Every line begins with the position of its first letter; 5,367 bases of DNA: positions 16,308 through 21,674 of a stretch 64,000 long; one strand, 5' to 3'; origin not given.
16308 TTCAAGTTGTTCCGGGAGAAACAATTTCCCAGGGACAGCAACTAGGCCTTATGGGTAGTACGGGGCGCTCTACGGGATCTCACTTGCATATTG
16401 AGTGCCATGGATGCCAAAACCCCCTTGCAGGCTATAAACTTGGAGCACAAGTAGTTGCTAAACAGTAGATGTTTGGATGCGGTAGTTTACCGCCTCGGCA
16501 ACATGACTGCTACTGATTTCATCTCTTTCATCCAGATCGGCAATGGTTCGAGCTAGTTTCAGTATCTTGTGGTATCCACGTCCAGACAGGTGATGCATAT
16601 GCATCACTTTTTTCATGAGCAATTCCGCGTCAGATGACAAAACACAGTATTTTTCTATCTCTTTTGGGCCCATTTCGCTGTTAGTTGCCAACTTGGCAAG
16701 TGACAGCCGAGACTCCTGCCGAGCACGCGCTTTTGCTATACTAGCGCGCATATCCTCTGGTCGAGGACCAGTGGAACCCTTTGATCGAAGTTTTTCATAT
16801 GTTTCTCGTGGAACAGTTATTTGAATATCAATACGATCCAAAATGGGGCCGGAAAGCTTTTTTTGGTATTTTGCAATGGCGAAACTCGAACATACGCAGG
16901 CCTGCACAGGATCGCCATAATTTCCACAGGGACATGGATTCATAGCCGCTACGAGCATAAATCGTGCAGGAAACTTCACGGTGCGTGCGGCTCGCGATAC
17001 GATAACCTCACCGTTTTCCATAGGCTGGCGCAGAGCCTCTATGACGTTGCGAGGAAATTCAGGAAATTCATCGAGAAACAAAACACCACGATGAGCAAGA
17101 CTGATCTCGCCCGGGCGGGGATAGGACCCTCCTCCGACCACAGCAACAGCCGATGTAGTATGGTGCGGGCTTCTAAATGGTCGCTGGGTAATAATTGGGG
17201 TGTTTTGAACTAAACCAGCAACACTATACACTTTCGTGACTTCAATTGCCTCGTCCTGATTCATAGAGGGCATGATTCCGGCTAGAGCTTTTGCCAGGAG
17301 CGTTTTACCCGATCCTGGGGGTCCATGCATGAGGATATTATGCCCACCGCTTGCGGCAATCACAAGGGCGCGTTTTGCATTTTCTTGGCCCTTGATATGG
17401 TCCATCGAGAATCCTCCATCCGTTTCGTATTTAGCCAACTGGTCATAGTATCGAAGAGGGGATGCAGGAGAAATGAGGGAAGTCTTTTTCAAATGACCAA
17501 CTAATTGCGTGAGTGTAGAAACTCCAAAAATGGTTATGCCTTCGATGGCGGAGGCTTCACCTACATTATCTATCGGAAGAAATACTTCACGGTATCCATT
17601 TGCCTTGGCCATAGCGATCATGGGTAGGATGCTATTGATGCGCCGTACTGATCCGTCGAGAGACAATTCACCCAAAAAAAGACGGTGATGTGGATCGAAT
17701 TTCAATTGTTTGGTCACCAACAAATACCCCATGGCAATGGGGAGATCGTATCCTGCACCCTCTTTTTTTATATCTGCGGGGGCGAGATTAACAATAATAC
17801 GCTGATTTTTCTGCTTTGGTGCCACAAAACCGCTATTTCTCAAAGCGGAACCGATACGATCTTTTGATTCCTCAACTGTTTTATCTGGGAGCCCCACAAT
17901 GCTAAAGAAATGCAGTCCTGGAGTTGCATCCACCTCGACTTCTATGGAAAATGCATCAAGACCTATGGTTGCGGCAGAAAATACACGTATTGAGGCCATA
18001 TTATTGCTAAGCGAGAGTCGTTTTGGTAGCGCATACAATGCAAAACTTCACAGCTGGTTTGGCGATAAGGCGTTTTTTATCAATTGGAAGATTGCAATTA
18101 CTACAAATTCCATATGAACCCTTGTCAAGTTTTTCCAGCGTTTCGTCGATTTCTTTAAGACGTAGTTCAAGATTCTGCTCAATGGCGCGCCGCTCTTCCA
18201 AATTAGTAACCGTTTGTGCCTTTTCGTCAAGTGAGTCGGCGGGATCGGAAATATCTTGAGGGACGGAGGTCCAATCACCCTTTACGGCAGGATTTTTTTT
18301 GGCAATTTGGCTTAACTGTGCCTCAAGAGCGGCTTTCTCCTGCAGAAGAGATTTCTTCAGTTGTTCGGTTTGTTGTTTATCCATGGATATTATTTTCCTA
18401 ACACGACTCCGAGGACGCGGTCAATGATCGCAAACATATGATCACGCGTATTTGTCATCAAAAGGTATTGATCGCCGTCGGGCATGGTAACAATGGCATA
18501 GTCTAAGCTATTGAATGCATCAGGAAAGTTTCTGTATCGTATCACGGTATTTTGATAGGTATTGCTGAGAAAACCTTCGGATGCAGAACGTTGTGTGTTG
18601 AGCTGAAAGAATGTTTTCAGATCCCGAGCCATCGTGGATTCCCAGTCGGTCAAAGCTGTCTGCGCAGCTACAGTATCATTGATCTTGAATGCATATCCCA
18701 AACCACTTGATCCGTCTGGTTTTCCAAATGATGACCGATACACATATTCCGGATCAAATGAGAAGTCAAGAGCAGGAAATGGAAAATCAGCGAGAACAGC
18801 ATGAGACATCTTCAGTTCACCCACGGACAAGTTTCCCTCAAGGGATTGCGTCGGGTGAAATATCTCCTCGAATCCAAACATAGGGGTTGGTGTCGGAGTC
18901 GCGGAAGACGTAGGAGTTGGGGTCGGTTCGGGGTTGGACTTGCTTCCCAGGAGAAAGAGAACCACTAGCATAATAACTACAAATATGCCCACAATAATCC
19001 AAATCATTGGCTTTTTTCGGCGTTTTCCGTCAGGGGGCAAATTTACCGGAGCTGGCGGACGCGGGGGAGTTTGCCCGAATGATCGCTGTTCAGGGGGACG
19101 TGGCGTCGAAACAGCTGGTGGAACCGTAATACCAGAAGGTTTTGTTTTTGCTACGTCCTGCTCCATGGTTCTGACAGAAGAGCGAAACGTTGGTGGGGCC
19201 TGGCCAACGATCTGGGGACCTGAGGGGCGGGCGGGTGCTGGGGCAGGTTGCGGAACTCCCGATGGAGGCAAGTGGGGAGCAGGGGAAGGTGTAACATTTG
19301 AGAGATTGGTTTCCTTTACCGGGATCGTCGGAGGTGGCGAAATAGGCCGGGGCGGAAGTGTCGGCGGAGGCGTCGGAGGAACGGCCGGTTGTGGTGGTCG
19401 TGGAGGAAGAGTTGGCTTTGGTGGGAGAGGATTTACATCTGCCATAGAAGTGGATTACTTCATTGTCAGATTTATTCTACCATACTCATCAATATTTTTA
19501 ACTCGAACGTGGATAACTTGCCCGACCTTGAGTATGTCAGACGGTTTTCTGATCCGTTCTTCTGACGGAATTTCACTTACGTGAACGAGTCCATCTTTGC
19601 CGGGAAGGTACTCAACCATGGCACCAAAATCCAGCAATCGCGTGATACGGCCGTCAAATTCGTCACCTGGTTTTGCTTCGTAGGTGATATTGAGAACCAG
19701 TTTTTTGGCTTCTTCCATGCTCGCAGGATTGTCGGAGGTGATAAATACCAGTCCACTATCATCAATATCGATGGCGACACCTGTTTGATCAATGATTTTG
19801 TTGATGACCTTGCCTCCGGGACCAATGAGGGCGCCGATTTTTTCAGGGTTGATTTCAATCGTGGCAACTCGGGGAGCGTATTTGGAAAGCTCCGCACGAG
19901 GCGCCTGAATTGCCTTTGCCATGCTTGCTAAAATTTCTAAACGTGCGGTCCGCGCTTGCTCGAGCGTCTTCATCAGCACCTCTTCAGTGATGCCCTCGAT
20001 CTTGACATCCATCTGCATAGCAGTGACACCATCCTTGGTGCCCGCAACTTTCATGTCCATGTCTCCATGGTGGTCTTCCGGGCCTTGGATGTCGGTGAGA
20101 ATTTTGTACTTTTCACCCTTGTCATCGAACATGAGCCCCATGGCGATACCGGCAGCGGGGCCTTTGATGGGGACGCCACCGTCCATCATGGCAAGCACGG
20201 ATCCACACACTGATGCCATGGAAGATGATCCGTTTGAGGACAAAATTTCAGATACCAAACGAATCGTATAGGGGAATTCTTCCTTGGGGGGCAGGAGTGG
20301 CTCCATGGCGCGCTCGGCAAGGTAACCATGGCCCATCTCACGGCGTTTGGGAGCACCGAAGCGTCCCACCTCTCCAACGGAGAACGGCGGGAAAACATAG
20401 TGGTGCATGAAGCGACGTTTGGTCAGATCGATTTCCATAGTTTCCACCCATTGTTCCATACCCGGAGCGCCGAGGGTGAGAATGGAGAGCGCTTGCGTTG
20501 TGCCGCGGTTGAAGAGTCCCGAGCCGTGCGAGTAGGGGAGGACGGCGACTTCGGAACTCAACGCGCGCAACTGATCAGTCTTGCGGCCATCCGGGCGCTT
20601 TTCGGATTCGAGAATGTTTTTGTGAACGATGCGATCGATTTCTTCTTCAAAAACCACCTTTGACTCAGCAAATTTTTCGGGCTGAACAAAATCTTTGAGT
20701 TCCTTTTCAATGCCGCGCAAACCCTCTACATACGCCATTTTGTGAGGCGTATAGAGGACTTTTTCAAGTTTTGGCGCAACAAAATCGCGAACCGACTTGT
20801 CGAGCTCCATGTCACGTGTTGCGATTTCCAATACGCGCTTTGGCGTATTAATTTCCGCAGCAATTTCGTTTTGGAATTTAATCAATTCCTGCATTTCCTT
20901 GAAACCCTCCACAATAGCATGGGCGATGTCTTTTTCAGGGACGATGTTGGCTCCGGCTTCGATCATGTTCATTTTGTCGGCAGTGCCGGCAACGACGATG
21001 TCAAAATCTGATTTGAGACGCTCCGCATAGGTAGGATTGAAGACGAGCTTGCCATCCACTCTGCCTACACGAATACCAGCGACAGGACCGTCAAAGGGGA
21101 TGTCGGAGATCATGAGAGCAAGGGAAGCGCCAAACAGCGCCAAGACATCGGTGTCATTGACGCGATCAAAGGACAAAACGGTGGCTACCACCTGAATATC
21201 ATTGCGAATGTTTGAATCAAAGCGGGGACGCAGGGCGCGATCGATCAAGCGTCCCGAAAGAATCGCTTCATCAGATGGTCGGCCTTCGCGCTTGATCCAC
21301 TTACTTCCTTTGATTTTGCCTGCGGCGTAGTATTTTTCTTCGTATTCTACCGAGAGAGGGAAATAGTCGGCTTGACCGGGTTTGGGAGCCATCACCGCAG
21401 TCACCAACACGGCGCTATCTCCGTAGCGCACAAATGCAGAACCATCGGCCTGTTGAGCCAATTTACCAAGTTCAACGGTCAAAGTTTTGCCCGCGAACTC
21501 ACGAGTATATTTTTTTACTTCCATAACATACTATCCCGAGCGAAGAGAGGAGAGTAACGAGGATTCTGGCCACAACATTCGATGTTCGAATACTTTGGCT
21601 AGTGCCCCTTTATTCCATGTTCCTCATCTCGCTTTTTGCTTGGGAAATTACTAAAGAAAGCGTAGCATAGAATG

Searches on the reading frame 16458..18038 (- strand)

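Call 4: search_protein_families(library=pfam, proteins=[window:16458-18038:-], max_evalue=0.01)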
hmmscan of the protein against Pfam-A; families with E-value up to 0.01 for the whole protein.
window:16458-18038:- (526 aa): 13 families
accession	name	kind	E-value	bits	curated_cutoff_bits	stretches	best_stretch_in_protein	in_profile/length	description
PF01078.27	Mg_chelatase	-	4e-95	317.5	20.3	1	212-416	2-206/207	Magnesium chelatase, subunit ChlI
PF13541.12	ChlI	-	2.7e-39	134.2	27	1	34-158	1-121/121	Subunit ChlI of Mg-chelatase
PF13335.12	Mg_chelatase_C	-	6.9e-28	97.5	26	1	428-520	5-94/94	Magnesium chelatase, subunit ChlI C-terminal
PF07728.20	AAA_5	-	1.4e-11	45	22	1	234-370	1-125/139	AAA domain (dynein-related subfamily)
PF00493.29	MCM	-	4.2e-09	36.3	23.3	1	228-408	53-203/224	MCM P-loop domain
PF00158.32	Sigma54_activat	-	2.9e-06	27.5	20.2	1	225-367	15-142/168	Sigma-54 interaction domain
PF00004.35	AAA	-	6.2e-06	27.1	21.2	1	235-256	1-22/131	ATPase family associated with various cellular activities (AAA)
PF05496.18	RuvB_N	-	3.5e-05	24.1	27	0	233-257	34-58/159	Holliday junction DNA helicase RuvB P-loop domain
PF07724.20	AAA_2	-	0.00061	20.3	27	0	234-283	5-58/166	AAA domain (Cdc48 subfamily)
PF07726.17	AAA_3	-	0.0011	19.3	27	0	319-369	65-113/131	ATPase family associated with various cellular activities (AAA)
PF13671.12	AAA_33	-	0.0025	18.5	27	1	235-253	2-20/143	AAA domain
PF00005.33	ABC_tran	-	0.0051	17.9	25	0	232-264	11-41/137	ABC transporter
PF06068.19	TIP49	-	0.006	16.2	23.8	1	217-285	28-101/347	TIP49 P-loop domain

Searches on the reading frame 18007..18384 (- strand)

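Call 4: search_protein_families(library=pfam, proteins=[window:18007-18384:-], max_evalue=0.01)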
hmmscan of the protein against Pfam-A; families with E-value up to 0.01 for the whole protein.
window:18007-18384:- (125 aa): 2 families
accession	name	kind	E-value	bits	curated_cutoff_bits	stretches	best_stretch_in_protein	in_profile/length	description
PF01258.23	zf-dskA_traR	-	4.8e-10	39.7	24.9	1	89-121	1-33/36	Prokaryotic dksA/traR C4-type zinc finger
PF03961.19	FapA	-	0.0069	16.5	31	1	5-120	153-268/272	Flagellar Assembly Protein A beta solenoid domain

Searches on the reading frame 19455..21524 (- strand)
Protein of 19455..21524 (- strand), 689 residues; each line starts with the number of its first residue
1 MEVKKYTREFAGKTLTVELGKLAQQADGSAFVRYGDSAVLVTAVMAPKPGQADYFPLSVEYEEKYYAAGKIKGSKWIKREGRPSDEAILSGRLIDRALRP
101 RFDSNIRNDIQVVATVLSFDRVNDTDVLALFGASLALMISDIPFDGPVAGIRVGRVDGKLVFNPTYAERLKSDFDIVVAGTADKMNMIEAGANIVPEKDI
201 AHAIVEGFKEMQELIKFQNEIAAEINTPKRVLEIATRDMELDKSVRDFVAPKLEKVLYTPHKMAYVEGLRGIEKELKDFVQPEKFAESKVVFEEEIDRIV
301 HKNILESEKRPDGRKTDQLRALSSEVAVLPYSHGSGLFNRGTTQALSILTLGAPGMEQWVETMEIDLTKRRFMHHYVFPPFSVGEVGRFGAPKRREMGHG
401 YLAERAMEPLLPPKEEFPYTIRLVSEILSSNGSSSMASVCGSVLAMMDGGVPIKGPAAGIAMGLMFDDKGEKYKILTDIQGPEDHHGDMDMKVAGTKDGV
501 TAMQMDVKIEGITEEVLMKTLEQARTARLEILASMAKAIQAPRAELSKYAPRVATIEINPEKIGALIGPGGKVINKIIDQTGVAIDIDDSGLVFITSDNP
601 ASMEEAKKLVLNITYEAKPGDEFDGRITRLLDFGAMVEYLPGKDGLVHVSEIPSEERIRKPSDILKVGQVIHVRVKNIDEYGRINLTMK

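Call 3: search_protein_families(library=pfam, proteins=[window:19455-21524:-], max_evalue=0.01)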
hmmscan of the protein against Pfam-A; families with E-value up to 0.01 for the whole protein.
window:19455-21524:- (689 aa): 6 families
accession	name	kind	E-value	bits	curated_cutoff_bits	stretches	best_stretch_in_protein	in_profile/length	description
PF01138.27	RNase_PH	-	2.2e-49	167.6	25.5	2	13-143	3-130/130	3' exoribonuclease family, domain 1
PF03725.20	RNase_PH_C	-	1.9e-20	73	20.8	2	146-204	1-61/67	3' exoribonuclease family, domain 2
PF00575.29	S1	-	2e-14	54.2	22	1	618-689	3-74/74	S1 RNA binding domain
PF00013.35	KH_1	-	7.8e-13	48.4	21.5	1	554-611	2-65/66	KH domain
PF22675.2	KH-I_KHDC4-BBP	-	0.00011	22.5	30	1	563-613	8-56/76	KHDC4/BBP-like, KH-domain type I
PF03726.19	PNPase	-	0.00059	20.7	24.6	1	240-315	1-81/81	Polyribonucleotide nucleotidyltransferase, RNA binding domain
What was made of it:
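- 19455..21524 (-): pnp (polynucleotide phosphorylase). Pfam RNase_PH x2, KH and S1 (call 3).
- Checked: pnp 19455-21524(-): RNase_PH x2, KH and S1 domains (call 3).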

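Call 6: find_related_loci(query=window:19455-21524:-, collection=genome_contigs, flank=10000)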
Query window:19455-21524:- (689 aa) in genome_contigs; peptide patterns used: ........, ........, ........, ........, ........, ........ (x = any residue, [..] = any of these).
143 stretches matched a pattern; 128 encode a relative of the query (tblastn E <= 1e-3); the best 80 are kept; 80 distinct loci.
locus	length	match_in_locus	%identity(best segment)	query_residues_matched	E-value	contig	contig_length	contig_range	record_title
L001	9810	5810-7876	86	1-689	0e+0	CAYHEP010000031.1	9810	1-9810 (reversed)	MAG TPA_asm: uncultured Candidatus Saccharibacteria bacterium isolate ERP119705_co10_27 genome assembly, contig: NODE_55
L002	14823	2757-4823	78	1-689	0e+0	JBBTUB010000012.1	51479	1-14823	MAG: Patescibacteria group bacterium isolate H51-bin006_1 H51_bin006_1_000000000012, whole genome shotgun sequence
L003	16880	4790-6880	72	1-689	0e+0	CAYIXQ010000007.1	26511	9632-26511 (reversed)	MAG TPA_asm: uncultured Candidatus Saccharibacteria bacterium isolate ERP119705_co6_804 genome assembly, contig: NODE_17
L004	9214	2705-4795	71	1-689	0e+0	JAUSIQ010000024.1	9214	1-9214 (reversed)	MAG: bacterium isolate E14_metabat.bin.263 E14_k141_1506943, whole genome shotgun sequence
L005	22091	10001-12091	72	1-689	0e+0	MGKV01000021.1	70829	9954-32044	MAG: Candidatus Yanofskybacteria bacterium RIFCSPLOWO2_02_FULL_45_18 rifcsplowo2_02_scaffold_777, whole genome shotgun s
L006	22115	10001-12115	71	1-689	0e+0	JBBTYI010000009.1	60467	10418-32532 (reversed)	MAG: Patescibacteria group bacterium isolate H43-bin026_1 H43_bin026_1_000000000009, whole genome shotgun sequence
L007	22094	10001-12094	72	1-689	0e+0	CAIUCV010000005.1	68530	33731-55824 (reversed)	MAG: Candidatus Yanofskybacteria bacterium isolate D14_bin-0819 genome assembly, contig: bin-0819:05/23, whole genome sh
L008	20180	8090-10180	69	1-689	0e+0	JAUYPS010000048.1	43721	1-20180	MAG: bacterium isolate C4_metabat.bin.47 C4_k141_344522, whole genome shotgun sequence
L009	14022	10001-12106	70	1-689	0e+0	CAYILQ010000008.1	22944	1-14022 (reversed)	MAG TPA_asm: uncultured Candidatus Saccharibacteria bacterium isolate ERP119705_co24_158 genome assembly, contig: NODE_2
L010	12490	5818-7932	68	1-689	0e+0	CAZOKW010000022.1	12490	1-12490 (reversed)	MAG TPA_asm: uncultured Candidatus Saccharibacteria bacterium isolate SRP178908_co1_360 genome assembly, contig: NODE_35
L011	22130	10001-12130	68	1-689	0e+0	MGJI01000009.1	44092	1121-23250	MAG: Candidatus Yanofskybacteria bacterium RIFCSPHIGHO2_01_FULL_44_17 rifcsphigho2_01_scaffold_1828, whole genome shotgu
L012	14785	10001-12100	68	1-689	0e+0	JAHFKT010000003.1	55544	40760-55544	MAG: Candidatus Yanofskybacteria bacterium isolate nzgw416 NODE_262_length_55545_cov_3.855045, whole genome shotgun sequ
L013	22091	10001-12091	67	1-689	0e+0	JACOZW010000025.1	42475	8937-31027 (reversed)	MAG: Candidatus Yanofskybacteria bacterium isolate NC_groundwater_215_Ag_S-0.1um_42_10 S4_GD2017_2_S1_scaffold_925, whol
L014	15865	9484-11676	67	1-689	0e+0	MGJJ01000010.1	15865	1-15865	MAG: Candidatus Yanofskybacteria bacterium RIFCSPHIGHO2_01_FULL_44_22 rifcsphigho2_01_scaffold_21633, whole genome shotg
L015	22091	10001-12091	67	1-689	0e+0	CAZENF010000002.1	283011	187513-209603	MAG TPA_asm: uncultured Candidatus Saccharibacteria bacterium isolate SRP273308_co1_433 genome assembly, contig: NODE_34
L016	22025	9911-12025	71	1-689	0e+0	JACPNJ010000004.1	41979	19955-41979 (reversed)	MAG: Candidatus Yanofskybacteria bacterium isolate NC_groundwater_572_Ag_S-0.1um_42_14 S35_SO-1_scaffold_8021, whole gen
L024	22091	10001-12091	66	1-688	0e+0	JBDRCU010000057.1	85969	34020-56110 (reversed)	MAG: Parcubacteria group bacterium isolate MEGAHIT-group-1.202 k141_9611775, whole genome shotgun sequence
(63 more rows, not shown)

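Call 28: search_protein_families(library=pfam, proteins=[L001:4099-5631:+, L004:367-1413:+, L004:1472-2539:+, L006:8304-8552:+, L006:8554-8775:+, L006:8772-9317:+, L011:7535-9358:+, L016:8494-8724:+, L016:8702-8959:+, L024:8546-9802:+], max_evalue=0.01)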
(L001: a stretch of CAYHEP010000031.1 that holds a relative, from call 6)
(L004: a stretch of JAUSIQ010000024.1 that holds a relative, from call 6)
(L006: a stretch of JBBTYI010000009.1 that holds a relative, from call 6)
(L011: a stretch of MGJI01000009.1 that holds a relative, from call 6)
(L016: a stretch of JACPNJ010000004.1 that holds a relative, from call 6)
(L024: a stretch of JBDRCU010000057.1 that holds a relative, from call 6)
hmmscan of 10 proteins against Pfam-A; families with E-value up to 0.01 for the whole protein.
L001:4099-5631:+ (510 aa): 2 families
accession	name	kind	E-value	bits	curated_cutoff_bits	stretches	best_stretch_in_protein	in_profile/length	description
PF00331.26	Glyco_hydro_10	-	2.8e-100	336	22.1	1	54-359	2-310/311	Glycosyl hydrolase family 10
PF00395.25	SLH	-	9e-20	70.8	20.8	2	458-499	1-42/44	S-layer homology domain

L004:367-1413:+ (348 aa): 1 family
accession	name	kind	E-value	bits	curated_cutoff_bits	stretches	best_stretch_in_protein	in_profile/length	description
PF18933.6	PsbP_2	-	1.3e-07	32.2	27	1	44-192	37-175/184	PsbP-like protein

L004:1472-2539:+ (355 aa): 1 family
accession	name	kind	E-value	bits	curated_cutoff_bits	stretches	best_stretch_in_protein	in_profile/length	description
PF10646.14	Germane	-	1.5e-18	67.9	23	1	234-349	2-115/117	Sporulation and spore germination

L006:8304-8552:+ (82 aa): 2 families
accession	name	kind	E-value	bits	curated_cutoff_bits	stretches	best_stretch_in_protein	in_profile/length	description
PF15919.11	HicB_lk_antitox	-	2.6e-08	34.5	27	1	15-60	2-47/123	HicB_like antitoxin of bacterial toxin-antitoxin system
PF21748.3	UPF0150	-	0.00011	22.5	27.3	1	21-54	15-49/64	UPF0150-like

L006:8554-8775:+ (73 aa): 1 family
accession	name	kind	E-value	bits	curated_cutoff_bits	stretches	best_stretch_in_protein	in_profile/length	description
PF07927.17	HicA_toxin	-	6.1e-15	55.5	27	1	9-63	1-58/58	HicA toxin of bacterial toxin-antitoxin,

L006:8772-9317:+ (181 aa): 1 family
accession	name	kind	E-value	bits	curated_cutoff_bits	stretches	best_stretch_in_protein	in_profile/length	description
PF18933.6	PsbP_2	-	0.0024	18.4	27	1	41-77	45-81/184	PsbP-like protein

L011:7535-9358:+ (607 aa): 1 family
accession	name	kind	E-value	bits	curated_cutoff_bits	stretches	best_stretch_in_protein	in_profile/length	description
PF18933.6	PsbP_2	-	0.0025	18.3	27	0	461-512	33-85/184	PsbP-like protein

L016:8494-8724:+ (76 aa): 0 families

L016:8702-8959:+ (85 aa): 1 family
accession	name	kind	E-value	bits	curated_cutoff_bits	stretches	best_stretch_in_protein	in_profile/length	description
PF05016.21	ParE_toxin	-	7e-07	30.2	23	1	5-80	1-85/89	ParE toxin of type II toxin-antitoxin system, parDE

L024:8546-9802:+ (418 aa): 0 families
